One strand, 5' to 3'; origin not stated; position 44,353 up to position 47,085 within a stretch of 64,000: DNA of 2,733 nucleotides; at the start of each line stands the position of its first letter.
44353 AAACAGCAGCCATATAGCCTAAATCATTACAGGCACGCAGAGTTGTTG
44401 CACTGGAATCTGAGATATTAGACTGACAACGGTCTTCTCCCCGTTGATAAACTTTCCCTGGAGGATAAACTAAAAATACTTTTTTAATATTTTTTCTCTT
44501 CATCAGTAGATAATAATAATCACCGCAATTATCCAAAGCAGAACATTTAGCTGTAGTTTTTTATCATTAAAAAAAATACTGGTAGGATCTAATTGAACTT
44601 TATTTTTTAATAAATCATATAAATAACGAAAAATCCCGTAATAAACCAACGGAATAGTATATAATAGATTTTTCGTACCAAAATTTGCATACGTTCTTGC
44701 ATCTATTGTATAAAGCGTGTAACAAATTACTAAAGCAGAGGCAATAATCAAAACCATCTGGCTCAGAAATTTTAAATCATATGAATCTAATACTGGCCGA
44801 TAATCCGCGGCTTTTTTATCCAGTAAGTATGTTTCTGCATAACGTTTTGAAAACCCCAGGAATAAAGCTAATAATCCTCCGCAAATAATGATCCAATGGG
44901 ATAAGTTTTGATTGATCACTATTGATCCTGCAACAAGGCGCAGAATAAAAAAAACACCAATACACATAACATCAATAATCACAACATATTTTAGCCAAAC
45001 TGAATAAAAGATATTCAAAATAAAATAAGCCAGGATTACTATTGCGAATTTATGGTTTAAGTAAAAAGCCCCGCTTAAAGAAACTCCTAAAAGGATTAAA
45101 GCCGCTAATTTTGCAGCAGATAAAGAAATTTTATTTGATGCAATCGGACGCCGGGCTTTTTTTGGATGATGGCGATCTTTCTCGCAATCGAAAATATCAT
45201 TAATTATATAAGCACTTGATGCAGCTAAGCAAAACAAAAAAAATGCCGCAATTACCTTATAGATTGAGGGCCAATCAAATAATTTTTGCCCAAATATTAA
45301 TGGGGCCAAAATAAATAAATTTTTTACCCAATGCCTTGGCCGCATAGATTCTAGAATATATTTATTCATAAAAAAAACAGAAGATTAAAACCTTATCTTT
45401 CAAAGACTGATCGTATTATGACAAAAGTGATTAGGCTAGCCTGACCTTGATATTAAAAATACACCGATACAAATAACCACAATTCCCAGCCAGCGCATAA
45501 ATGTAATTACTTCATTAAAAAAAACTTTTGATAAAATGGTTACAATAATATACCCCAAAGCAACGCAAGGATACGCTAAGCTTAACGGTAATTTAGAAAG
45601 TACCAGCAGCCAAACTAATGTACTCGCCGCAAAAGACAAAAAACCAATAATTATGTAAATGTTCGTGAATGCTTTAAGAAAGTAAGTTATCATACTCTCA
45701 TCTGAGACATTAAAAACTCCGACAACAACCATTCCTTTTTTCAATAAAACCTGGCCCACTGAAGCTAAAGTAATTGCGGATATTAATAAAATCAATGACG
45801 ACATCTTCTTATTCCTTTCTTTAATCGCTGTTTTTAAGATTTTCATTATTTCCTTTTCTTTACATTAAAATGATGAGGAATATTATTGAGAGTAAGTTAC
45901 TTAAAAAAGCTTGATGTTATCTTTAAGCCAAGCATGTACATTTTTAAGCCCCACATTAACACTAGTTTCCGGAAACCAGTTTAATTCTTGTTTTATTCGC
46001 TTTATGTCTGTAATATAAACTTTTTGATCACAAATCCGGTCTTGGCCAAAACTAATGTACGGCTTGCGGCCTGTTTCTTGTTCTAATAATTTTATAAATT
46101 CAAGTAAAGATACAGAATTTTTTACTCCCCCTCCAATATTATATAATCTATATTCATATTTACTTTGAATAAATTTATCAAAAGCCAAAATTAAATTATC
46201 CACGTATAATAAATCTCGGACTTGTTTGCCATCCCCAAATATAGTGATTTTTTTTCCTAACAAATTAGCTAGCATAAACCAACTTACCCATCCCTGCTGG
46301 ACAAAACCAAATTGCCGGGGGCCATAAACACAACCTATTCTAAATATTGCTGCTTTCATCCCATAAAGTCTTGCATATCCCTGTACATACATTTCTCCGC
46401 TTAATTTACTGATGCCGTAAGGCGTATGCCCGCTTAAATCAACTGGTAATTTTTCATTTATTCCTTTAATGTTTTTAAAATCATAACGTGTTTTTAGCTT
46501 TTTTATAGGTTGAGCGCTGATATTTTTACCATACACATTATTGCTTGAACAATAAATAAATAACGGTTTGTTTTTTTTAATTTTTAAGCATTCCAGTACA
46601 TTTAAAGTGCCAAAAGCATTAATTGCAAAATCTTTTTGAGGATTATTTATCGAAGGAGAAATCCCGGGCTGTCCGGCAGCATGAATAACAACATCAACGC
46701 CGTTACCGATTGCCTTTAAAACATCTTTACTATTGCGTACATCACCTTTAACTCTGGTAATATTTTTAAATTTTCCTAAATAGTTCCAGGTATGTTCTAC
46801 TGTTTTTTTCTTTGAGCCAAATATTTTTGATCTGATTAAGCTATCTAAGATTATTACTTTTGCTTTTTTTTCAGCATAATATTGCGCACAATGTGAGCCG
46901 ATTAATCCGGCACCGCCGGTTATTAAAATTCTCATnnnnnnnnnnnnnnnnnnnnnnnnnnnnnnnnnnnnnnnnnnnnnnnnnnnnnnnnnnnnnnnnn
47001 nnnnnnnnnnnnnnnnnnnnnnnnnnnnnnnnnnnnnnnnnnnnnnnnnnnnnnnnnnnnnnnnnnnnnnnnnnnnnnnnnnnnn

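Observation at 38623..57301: Lipid-linked sugar pathway locus: UbiA-family phosphoribosyl/prenyl transferase, SMR-like flippase candidate, paired SDR epimerases, two B12-radical SAM enzymes, and GT-C-like membrane transferases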

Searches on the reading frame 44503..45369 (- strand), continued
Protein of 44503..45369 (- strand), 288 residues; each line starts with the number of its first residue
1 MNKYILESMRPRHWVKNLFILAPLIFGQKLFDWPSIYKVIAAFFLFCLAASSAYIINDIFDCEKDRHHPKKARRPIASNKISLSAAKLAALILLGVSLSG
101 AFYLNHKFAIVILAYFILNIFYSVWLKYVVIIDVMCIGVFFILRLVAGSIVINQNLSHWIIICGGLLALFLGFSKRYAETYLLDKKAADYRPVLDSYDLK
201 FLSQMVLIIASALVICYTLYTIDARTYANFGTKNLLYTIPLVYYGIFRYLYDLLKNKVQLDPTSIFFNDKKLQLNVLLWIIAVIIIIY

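Call 87: get_annotated_region(hit=H4, flank=7000)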
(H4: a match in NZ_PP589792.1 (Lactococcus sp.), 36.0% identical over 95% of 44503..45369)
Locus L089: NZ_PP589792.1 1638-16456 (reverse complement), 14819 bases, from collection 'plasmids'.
description: Lactococcus sp. strain LLF27 plasmid pLLF27D, complete sequence
organism: Lactococcus sp. (NCBI taxid 44273)
taxonomy: Bacteria; Bacillota; Bacilli; Lactobacillales; Streptococcaceae; Lactococcus; Lactococcus sp.
host: -; source: Bacterial culture,Dairy environment; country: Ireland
typing (MOB-suite, as given by PLSDB): mobilizable; replicon rep_cluster_414,rep_cluster_656; relaxase MOBP,MOB_Unknown
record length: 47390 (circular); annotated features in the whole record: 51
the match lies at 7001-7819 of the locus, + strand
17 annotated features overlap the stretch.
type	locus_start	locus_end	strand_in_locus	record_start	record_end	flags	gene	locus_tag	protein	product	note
CDS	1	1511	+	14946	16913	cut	-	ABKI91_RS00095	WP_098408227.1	capsular polysaccharide synthesis protein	-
CDS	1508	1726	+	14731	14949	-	-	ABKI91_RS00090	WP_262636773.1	hypothetical protein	-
CDS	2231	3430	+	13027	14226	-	-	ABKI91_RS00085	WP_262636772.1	O-antigen ligase family protein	-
CDS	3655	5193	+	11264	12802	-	-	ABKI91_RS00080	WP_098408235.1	oligosaccharide flippase family protein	-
CDS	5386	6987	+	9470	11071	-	-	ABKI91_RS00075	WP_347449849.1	hypothetical protein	-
CDS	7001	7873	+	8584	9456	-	-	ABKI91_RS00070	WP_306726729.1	decaprenyl-phosphate phosphoribosyltransferase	-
CDS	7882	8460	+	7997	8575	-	-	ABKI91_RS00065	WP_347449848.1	HAD-IB family phosphatase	GO:0008152 - metabolic process [Evidence IEA]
CDS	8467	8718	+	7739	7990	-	-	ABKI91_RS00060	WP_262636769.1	GtrA family protein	GO:0000271 - polysaccharide biosynthetic process [Evidence IEA]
CDS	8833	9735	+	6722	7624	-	-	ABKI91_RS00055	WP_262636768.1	phosphodiester glycosidase family protein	-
CDS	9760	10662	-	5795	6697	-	-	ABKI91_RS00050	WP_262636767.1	LCP family protein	-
CDS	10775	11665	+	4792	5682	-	-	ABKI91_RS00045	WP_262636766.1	IS982-like element IS982B family transposase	GO:0006313 - DNA transposition [Evidence IEA]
CDS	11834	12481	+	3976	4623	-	pcp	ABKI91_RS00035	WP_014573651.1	pyroglutamyl-peptidase I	GO:0030163 - protein catabolic process [Evidence IEA]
CDS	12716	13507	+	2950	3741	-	-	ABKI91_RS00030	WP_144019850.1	Type 1 glutamine amidotransferase-like domain-containing protein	GO:0006508 - proteolysis [Evidence IEA]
CDS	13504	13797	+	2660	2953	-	-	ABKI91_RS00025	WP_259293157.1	hypothetical protein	-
CDS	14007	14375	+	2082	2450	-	mobC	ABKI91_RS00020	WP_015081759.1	plasmid mobilization relaxosome protein MobC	-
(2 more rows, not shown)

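Call 95: find_encoding_contigs(protein=P0123, flank=6000, max_places=2)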
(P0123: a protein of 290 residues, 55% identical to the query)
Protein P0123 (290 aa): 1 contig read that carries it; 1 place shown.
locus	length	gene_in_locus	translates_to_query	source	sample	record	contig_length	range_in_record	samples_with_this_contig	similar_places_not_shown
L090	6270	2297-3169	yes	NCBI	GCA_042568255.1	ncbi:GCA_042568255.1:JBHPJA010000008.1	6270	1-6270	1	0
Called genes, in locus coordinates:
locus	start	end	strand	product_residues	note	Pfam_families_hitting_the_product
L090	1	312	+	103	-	PF13366:PDDEXK_3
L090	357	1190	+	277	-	PF13641:Glyco_tranf_2_3 (weak), PF00535:Glycos_transf_2 (weak), PF10111:Glyco_tranf_2_2 (faint)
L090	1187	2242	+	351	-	PF01075:Glyco_transf_9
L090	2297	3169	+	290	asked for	PF01040:UbiA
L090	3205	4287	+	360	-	PF04015:DUF362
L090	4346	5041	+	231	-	PF00535:Glycos_transf_2, PF10111:Glyco_tranf_2_2 (weak)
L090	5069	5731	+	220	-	PF05175:MTS (weak), PF05401:NodS, PF13489:Methyltransf_23, PF01209:Ubie_methyltran, PF13847:Methyltransf_31, PF08241:Methyltransf_11, PF08242:Methyltransf_12, PF13649:Methyltransf_25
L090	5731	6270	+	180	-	PF01041:DegT_DnrJ_EryC1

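Call 96: find_encoding_contigs(protein=P0122, flank=3000, max_places=2)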
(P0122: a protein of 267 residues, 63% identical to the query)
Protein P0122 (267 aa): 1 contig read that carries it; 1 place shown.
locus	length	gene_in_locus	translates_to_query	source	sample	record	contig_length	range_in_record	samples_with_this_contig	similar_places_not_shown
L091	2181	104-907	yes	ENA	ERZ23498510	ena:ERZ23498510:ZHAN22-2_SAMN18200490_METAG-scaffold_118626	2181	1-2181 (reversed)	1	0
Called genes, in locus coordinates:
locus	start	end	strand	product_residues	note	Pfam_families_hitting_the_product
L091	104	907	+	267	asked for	PF01040:UbiA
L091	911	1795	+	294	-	PF01073:3Beta_HSD (weak), PF01370:Epimerase, PF04321:RmlD_sub_bind, PF05368:NmrA (weak), PF07993:NAD_binding_4 (faint), PF13460:NAD_binding_10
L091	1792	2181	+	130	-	?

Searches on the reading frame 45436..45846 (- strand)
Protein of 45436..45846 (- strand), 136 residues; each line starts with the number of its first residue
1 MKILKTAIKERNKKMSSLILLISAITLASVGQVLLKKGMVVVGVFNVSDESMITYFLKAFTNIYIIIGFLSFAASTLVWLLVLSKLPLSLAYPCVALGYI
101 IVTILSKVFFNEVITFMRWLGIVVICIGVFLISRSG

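Call 4: search_protein_families(library=pfam, proteins=[window:45436-45846:-], max_evalue=0.01)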
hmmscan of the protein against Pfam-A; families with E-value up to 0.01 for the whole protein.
window:45436-45846:- (136 aa): 3 families
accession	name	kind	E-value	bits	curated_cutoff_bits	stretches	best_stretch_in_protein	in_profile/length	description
PF00892.27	EamA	-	1.3e-08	35.6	28.2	1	64-133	65-134/135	EamA-like transporter family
PF10639.15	TMEM234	-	7.6e-05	23.2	30.1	1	47-132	25-112/113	Putative transmembrane family 234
PF00893.25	Multi_Drug_Res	-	0.00031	21.6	23.7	1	50-125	13-93/93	Small Multidrug Resistance protein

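Call 6: search_protein_families(library=ncbifam, proteins=[window:45436-45846:-], max_evalue=0.01)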
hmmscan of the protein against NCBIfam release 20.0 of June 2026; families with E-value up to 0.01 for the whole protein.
window:45436-45846:- (136 aa): 6 families
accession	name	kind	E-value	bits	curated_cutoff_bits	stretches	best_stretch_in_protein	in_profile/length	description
NF002816.2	PRK02971.1-2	equivalog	4.8e-18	65.8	99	1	22-134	4-118/120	4-amino-4-deoxy-L-arabinose-phosphoundecaprenol flippase subunit ArnF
NF011625.2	PRK15051.1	equivalog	7.5e-10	39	92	1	63-133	38-108/111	4-amino-4-deoxy-L-arabinose-phosphoundecaprenol flippase subunit ArnE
TIGR03340.1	phn_DUF6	hypoth_equivalog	4.6e-05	23.2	288.15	1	84-134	85-135/281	phosphonate utilization associated putative membrane protein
NF051482.1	EbrB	exception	8.1e-05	23.2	160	1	51-135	18-104/105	SMR family multidrug efflux transporter EbrB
NF000384.1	QacCGHJ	equivalog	0.0034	17.6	160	1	47-133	10-101/107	QacCGHJ group quaternary ammonium compound efflux SMR transporter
NF012170.0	qac_SMR_J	exception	0.0038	17.5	210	1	49-133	12-101/107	quaternary ammonium compound efflux SMR transporter QacJ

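Call 94: search_solved_structures(query=window:45436-45846:-, max_evalue=1)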
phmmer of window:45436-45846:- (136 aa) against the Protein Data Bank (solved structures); distinct sequences matched with E-value up to 1: 6.
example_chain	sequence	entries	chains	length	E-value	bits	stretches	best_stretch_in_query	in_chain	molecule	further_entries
7jk8_A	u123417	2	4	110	0.00021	24.9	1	53-133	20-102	Multidrug SMR transporter | Multidrug transporter EmrE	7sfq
3b5d_A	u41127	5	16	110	0.00057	23.5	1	53-133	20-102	Multidrug transporter emrE | SMR family multidrug efflux protein EmrE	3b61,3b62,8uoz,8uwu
8uoz_B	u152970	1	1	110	0.00059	23.4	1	53-133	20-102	SMR family multidrug efflux protein EmrE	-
2i68_A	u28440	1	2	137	0.00081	23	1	53-133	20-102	Protein emrE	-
8uwu_A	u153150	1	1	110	0.0011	22.6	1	53-133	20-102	SMR family multidrug efflux protein EmrE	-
7mgx_A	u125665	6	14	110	0.0029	21.2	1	54-133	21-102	Multidrug transporter EmrE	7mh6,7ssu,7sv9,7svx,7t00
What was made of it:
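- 45436..45846 (-): Small 4-TM EmrE/ArnE/F-like transporter, the candidate flippase for the lipid-linked pentose (136 aa). Best solved relative is EmrE, E 2e-4 (call 94).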

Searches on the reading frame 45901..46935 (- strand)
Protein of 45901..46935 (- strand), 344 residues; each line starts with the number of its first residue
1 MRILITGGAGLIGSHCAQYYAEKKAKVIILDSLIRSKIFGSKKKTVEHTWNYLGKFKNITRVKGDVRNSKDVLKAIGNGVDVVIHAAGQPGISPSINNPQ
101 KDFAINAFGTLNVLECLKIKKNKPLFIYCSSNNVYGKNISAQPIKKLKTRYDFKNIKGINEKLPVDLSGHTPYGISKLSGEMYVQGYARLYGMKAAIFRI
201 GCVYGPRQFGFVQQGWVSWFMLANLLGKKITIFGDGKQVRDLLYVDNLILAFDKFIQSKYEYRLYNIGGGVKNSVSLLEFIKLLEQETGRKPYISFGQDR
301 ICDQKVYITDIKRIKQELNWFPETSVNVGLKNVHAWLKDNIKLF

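Call 4: search_protein_families(library=pfam, proteins=[window:45901-46935:-], max_evalue=0.01)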
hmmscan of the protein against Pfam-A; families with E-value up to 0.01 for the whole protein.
window:45901-46935:- (344 aa): 10 families
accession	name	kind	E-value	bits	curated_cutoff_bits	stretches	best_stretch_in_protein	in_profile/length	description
PF01370.27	Epimerase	-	1.1e-47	163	20.9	1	3-268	1-240/240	NAD dependent epimerase/dehydratase family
PF16363.11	GDP_Man_Dehyd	-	3.7e-40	138.8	27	1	4-331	1-330/332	GDP-mannose 4,6 dehydratase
PF01073.25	3Beta_HSD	-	5.5e-16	58.8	22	1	4-251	1-224/280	3-beta hydroxysteroid dehydrogenase/isomerase family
PF07993.18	NAD_binding_4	-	7.6e-15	55.2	20.1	1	5-249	1-255/258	Male sterility protein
PF02719.21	Polysacc_synt_2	-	5.7e-11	42.6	20.2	1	3-121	1-119/293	Polysaccharide biosynthesis protein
PF04321.23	RmlD_sub_bind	-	1.9e-10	40.8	27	1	1-213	1-161/287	RmlD substrate binding domain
PF08659.16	KR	-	0.00023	21.6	22.6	1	3-96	3-98/180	KR domain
PF00106.31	adh_short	-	0.00029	20.8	26.6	1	3-113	3-115/195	short chain dehydrogenase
PF05368.20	NmrA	-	0.00097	19.3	27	1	2-88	4-78/298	NmrA-like family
PF13460.12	NAD_binding_10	-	0.0023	18.3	27.2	1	57-135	39-102/184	NAD(P)H-binding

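Call 6: search_protein_families(library=ncbifam, proteins=[window:45901-46935:-], max_evalue=0.01)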
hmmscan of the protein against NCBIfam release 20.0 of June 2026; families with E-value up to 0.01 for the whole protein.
window:45901-46935:- (344 aa): 49 families (the best 25 are shown)
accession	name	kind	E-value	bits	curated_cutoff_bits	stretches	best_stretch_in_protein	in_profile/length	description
TIGR01181.1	dTDP_gluc_dehyt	equivalog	2.1e-44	151.9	365.1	1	2-340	1-314/321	dTDP-glucose 4,6-dehydratase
TIGR01179.1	galE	equivalog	1.3e-32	112.9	262.3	1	2-339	1-327/332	UDP-glucose 4-epimerase GalE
NF007490.0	PRK10084.1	subfamily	6.9e-28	97.6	649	1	1-341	1-338/361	dTDP-glucose 4,6-dehydratase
NF007956.0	PRK10675.1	subfamily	2.2e-24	86.2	394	2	1-139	1-132/338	UDP-glucose 4-epimerase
NF007582.0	PRK10217.1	equivalog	1e-23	84.1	698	1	2-339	3-333/355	dTDP-glucose 4,6-dehydratase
TIGR04180.1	EDH_00030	hypoth_equivalog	2e-20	73.1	475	1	3-323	1-295/297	NAD-dependent 4,6-dehydratase LegB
NF011728.1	PRK15181.1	equivalog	4.9e-20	71.8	760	1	2-339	17-339/348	Vi polysaccharide biosynthesis UDP-N-acetylglucosaminuronic acid C-4 epimerase TviC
TIGR02197.1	heptose_epim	equivalog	3.2e-17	62.7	274.6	1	3-339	1-315/316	ADP-glyceromanno-heptose 6-epimerase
TIGR02622.1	CDP_4_6_dhtase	equivalog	2.5e-16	59.8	278.45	1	2-339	6-332/352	CDP-glucose 4,6-dehydratase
NF047922.1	GDPFucSynFcl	equivalog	1.1e-11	44.7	500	1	81-341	55-305/308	GDP-L-fucose synthase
NF043036.1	ErythonDh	equivalog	4.1e-11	42.7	325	1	1-141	1-135/321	D-erythronate dehydrogenase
NF041015.1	UDPsulfquin_syn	equivalog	6.3e-11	41.9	575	1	1-326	1-352/384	UDP-sulfoquinovose synthase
TIGR01746.1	Thioester-redct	subfamily_domain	5.4e-08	32.5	213.35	1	3-286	2-279/371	thioester reductase domain-containing protein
TIGR01214.1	rmlD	equivalog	6e-08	32.1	224.05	1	2-211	1-159/285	dTDP-4-dehydrorhamnose reductase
NF041293.1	G6PDh_Azf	equivalog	1.3e-07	31.3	400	1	58-225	47-207/252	NAD-dependent glucose-6-phosphate dehydrogenase Azf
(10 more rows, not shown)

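Call 17: search_solved_structures(query=window:45901-46935:-, max_evalue=1e-10)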
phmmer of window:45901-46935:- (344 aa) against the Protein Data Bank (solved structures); distinct sequences matched with E-value up to 1e-10: 69 (the best 60 are shown).
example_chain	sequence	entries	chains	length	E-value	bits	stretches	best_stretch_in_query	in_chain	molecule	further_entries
9rl0_E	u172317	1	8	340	3.9e-64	220.1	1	1-339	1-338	CDP-tyvelose 2-epimerase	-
1orr_A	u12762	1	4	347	7.4e-59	202.7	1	2-338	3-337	CDP-tyvelose-2-epimerase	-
4zrm_A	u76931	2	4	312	6.3e-37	130.6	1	1-334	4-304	UDP-glucose 4-epimerase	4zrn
2hun_A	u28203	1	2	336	1.6e-30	109.5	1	1-338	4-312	336aa long hypothetical dTDP-glucose 4,6-dehydratase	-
6pmh_A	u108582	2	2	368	1.5e-28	103.1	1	3-343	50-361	UDP-glucose 4-epimerase related protein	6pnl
6bi4_A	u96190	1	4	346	4.5e-28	101.5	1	1-340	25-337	dTDP-glucose 4,6-dehydratase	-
6zl6_A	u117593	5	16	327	7.6e-26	94.1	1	1-339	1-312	Epimerase domain-containing protein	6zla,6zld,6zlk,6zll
6wjb_A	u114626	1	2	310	2.3e-25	92.5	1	2-334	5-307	NAD-dependent epimerase/dehydratase family protein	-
6zlj_A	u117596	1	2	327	2.7e-25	92.3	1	1-339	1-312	Epimerase domain-containing protein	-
8du1_A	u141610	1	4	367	1.6e-24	89.8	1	2-340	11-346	dTDP-glucose 4,6-dehydratase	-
6wj9_A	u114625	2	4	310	2.1e-24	89.4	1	2-334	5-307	NAD-dependent epimerase/dehydratase family protein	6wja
8vr2_A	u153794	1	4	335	2.3e-24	89.2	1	2-341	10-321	NAD-dependent epimerase/dehydratase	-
6bwl_A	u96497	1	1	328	1.9e-23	86.2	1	1-339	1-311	Pal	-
8rdg_A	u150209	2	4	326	5.8e-23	84.6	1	1-341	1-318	SDR family NAD(P)-dependent oxidoreductase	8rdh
8rdi_A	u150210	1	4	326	1.8e-22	83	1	1-341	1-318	SDR family NAD(P)-dependent oxidoreductase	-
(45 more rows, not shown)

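Call 105: search_solved_structures(query=window:45901-46935:-, max_evalue=1e-50, show_alignments=1)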
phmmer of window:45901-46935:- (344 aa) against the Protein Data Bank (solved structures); distinct sequences matched with E-value up to 1e-50: 2.
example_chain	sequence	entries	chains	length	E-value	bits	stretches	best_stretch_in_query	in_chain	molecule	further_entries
9rl0_E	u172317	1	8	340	3.9e-64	220.1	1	1-339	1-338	CDP-tyvelose 2-epimerase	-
1orr_A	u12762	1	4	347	7.4e-59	202.7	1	2-338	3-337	CDP-tyvelose-2-epimerase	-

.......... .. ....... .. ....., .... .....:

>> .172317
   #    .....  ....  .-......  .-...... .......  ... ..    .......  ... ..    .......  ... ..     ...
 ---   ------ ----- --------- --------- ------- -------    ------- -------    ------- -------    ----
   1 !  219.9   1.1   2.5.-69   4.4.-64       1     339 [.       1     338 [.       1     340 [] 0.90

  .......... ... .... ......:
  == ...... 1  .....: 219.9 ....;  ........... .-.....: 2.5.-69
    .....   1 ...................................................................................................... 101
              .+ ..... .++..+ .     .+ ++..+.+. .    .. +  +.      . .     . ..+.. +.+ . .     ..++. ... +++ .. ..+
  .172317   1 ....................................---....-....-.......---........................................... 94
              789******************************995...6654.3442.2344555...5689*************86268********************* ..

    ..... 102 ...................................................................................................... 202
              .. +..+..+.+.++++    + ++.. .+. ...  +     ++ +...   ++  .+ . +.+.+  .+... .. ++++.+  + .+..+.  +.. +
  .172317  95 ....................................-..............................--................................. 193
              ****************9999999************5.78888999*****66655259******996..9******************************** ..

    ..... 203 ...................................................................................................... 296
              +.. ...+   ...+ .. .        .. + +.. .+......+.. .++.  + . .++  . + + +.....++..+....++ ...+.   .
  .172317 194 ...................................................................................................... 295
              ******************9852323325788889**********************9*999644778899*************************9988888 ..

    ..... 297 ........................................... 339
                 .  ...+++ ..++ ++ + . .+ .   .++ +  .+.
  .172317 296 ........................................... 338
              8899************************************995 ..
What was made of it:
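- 45901..46935 (-): Extended SDR 'SDR-344', a TyvE-like (sugar C2-epimerase-like) enzyme with a canonical YxxxK motif and the conserved partner of the 873-aa GT-C. 9rl0 (TaTyvE) 220 bits, E 4e-64 (calls 17, 105).
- On CDP-tyvelose 2-epimerase-like extended SDRs: SDR-344 keeps S/Y/K (call 105), so the feature is met for that protein only.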
